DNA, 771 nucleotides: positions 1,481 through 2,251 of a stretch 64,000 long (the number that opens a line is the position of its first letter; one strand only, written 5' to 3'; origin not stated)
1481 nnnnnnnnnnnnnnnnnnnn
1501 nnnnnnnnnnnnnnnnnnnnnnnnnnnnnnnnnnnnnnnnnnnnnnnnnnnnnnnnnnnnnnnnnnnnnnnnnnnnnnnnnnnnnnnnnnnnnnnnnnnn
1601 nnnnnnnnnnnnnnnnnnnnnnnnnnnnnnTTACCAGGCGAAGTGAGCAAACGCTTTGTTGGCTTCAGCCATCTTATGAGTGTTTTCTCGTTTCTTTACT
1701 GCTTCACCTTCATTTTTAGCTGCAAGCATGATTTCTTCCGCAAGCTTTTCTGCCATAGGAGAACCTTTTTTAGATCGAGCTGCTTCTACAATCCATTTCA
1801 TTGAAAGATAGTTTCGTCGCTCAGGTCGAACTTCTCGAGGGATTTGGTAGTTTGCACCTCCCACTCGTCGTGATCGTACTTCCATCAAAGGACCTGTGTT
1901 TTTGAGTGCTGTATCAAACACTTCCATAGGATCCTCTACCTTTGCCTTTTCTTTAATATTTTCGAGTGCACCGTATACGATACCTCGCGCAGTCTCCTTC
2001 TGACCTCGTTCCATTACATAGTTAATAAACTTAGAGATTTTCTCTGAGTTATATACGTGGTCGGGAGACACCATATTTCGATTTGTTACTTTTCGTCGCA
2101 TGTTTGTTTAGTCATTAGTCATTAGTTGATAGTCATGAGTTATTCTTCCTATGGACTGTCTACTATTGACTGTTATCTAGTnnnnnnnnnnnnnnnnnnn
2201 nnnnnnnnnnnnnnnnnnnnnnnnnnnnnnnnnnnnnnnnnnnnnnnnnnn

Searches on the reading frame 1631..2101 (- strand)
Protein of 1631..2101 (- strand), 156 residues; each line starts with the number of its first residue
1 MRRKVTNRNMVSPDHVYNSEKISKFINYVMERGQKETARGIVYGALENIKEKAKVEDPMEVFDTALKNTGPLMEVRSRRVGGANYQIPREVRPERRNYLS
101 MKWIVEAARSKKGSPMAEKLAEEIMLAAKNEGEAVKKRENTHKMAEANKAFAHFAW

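Call 10: find_related_loci(query=window:1631-2101:-, collection=genome_contigs, flank=3000)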
Query window:1631-2101:- (156 aa) in genome_contigs; peptide patterns used: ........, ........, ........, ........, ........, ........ (x = any residue, [..] = any of these).
599 stretches matched a pattern (row limit reached: there are more); 546 encode a relative of the query (tblastn E <= 1e-3); the best 80 are kept; 80 distinct loci.
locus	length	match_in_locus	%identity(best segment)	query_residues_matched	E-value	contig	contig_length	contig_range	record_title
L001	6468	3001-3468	99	1-156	2e-102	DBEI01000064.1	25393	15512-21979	MAG TPA_asm: Patescibacteria group bacterium UBA910 UBA910_contig_2059, whole genome shotgun sequence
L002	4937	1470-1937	92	1-156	8e-95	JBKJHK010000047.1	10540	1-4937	MAG: Parcubacteria group bacterium isolate ant_bin.105 S1Ck117_4155263_flag_1_multi_11.0000_len_10540, whole genome shot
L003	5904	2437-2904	88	1-156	2e-90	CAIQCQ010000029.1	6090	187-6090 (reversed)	uncultured bacterium isolate Umea_bin-06831 genome assembly, contig: bin-06831:29/38, whole genome shotgun sequence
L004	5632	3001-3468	87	1-156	3e-90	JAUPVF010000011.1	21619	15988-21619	MAG: Patescibacteria group bacterium isolate erpe_2018_sw_27hr_WHONDRS-SW48-000094_B_bin.11 scaffold_161977, whole genom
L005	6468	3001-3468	87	1-156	2e-89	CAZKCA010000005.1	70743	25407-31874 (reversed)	MAG TPA_asm: uncultured Candidatus Saccharibacteria bacterium isolate SRP290908_co1_94 genome assembly, contig: NODE_363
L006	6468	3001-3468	85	1-156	2e-89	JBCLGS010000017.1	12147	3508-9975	Parcubacteria group bacterium isolate SLM_LV1_02b-A19 Node_17_length_12147_cov_60.091930, whole genome shotgun sequence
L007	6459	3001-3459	87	4-156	1e-88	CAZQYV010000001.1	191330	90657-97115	MAG TPA_asm: uncultured Candidatus Saccharibacteria bacterium isolate SRP286056_co1_693 genome assembly, contig: NODE_36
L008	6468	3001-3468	85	1-156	1e-88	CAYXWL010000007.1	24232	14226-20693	MAG TPA_asm: uncultured Candidatus Saccharibacteria bacterium isolate SRP135725_co2_296 genome assembly, contig: k141_32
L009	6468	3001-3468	84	1-156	1e-87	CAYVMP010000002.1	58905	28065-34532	MAG TPA_asm: uncultured Candidatus Saccharibacteria bacterium isolate SRP278252_co1_28 genome assembly, contig: NODE_655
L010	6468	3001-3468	83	1-156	2e-87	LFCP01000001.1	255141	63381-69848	MAG: Parcubacteria bacterium C7867-006 C7867_00050, whole genome shotgun sequence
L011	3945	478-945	83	1-156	2e-87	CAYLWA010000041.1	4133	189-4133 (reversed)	MAG TPA_asm: uncultured Candidatus Saccharibacteria bacterium isolate SRP342105_co2_388 genome assembly, contig: NODE_26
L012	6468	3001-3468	83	1-156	2e-86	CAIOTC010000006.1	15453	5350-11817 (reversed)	uncultured bacterium isolate AlinenLipids_bin-2248 genome assembly, contig: bin-2248:06/24, whole genome shotgun sequenc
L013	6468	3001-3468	81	1-156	7e-86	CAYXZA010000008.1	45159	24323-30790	MAG TPA_asm: uncultured Candidatus Saccharibacteria bacterium isolate SRP219642_co7_573 genome assembly, contig: NODE_10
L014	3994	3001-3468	82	1-156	4e-86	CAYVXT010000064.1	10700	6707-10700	MAG TPA_asm: uncultured Candidatus Saccharibacteria bacterium isolate binchicken_co200_56 genome assembly, contig: k141_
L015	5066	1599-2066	81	1-156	4e-85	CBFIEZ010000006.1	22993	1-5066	MAG: Minisyncoccia bacterium isolate Co_bin_508_permissive genome assembly, contig: Co_bin_508_permissive_c6, whole geno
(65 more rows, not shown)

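Call 23: find_encoding_contigs(protein=window:1631-2101:-, flank=4000, max_places=10)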
Protein window:1631-2101:- (156 aa): 1 contig read that carries it; 1 place shown.
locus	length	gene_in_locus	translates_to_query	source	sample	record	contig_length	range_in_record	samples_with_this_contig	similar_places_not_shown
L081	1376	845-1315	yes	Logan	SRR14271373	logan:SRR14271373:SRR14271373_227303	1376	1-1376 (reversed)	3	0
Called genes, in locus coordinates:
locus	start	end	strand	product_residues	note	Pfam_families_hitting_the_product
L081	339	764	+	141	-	PF00164:Ribosom_S12_S23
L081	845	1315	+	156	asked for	PF00177:Ribosomal_S7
